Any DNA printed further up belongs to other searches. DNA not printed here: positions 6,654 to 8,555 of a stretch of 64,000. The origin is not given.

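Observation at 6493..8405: Orphan HerA-like DUF87 ATPase tightly coupled to a 100-aa DUF357-like protein, without NurA/Mre11/Rad50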

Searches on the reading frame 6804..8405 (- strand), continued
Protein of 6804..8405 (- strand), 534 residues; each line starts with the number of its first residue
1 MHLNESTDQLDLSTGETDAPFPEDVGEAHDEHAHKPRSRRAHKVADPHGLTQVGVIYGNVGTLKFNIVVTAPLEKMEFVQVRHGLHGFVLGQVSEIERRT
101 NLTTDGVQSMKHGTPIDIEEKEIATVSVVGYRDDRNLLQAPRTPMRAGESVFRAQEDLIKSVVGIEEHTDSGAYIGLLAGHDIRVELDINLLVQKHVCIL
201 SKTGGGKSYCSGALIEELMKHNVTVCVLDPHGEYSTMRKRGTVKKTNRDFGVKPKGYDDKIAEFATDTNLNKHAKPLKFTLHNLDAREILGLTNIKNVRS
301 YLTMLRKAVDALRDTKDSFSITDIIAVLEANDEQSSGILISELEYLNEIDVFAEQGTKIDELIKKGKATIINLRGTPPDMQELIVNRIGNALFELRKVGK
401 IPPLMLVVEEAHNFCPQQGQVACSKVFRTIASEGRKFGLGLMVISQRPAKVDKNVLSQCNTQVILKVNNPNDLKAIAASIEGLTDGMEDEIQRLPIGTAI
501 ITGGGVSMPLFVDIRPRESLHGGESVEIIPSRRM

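Call 70: fold_search(model_id=the predicted structure, library=pdb)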
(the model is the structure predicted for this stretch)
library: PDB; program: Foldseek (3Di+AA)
matches with E <= 10: 1146; with E <= 0.001: 234
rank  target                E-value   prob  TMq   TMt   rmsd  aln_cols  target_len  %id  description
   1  9x1m_A                4.7e-27  1.00  0.60  0.56   8.5       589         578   22  The cryo-EM structure of HerA-NurA complex with AMPPNP and dsDNA from Thermococcus kodakarensis (released 2026-02-04)
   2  4d2i_A                5.3e-27  1.00  0.57  0.64   8.6       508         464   23  Crystal structure of the HerA hexameric DNA translocase from Sulfolobus solfataricus bound to AMP-PNP (released 2014-12-03)
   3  4d2i_B                1.7e-26  1.00  0.54  0.62   9.2       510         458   24  Crystal structure of the HerA hexameric DNA translocase from Sulfolobus solfataricus bound to AMP-PNP (released 2014-12-03)
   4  9x1l_A                1.0e-24  1.00  0.51  0.48  10.5       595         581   21  The cryo-EM structure of HerA-NurA complex with AMPPNP from Thermococcus kodakarensis (released 2026-02-04)
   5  8wj3_D                1.2e-20  1.00  0.61  0.64   6.2       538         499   19  Cryo-EM structure of a bacterial protein (released 2024-09-11)
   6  8wod_D                1.6e-20  1.00  0.60  0.65   6.1       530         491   20  Cryo-EM structure of SIR2/HerA complex (released 2024-09-11)
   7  8wiv_D                6.5e-20  1.00  0.61  0.55   6.8       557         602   18  Cryo-EM structure of a bacterial protein (released 2024-09-11)
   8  8wld_A                9.2e-20  1.00  0.60  0.65   6.1       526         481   19  Cryo-EM structure of SIR2/HerA antiphage complex (released 2024-09-11)
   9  8wiv_L                5.4e-19  1.00  0.62  0.53   7.1       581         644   18  Cryo-EM structure of a bacterial protein (released 2024-09-11)
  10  8zis_A                1.0e-18  1.00  0.56  0.54   8.0       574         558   18  HerA Hexamer (released 2025-03-12)
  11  8wof_D                1.1e-18  1.00  0.60  0.59   6.6       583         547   18  Cryo-EM structure of SIR2/HerA complex (released 2024-09-11)
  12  8wiv_O                1.2e-18  1.00  0.64  0.53   6.2       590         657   18  Cryo-EM structure of a bacterial protein (released 2024-09-11)
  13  8zit_O                1.3e-18  1.00  0.61  0.57   6.7       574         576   18  DUF4297-HerA complex with DNA and ATPgamaS (released 2025-03-12)
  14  8woc_D                1.4e-18  1.00  0.61  0.59   6.6       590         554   18  Cryo-EM structure of SIR2/HerA complex (released 2024-09-11)
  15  8wld_M                2.5e-18  1.00  0.64  0.53   6.1       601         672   17  Cryo-EM structure of SIR2/HerA antiphage complex (released 2024-09-11)
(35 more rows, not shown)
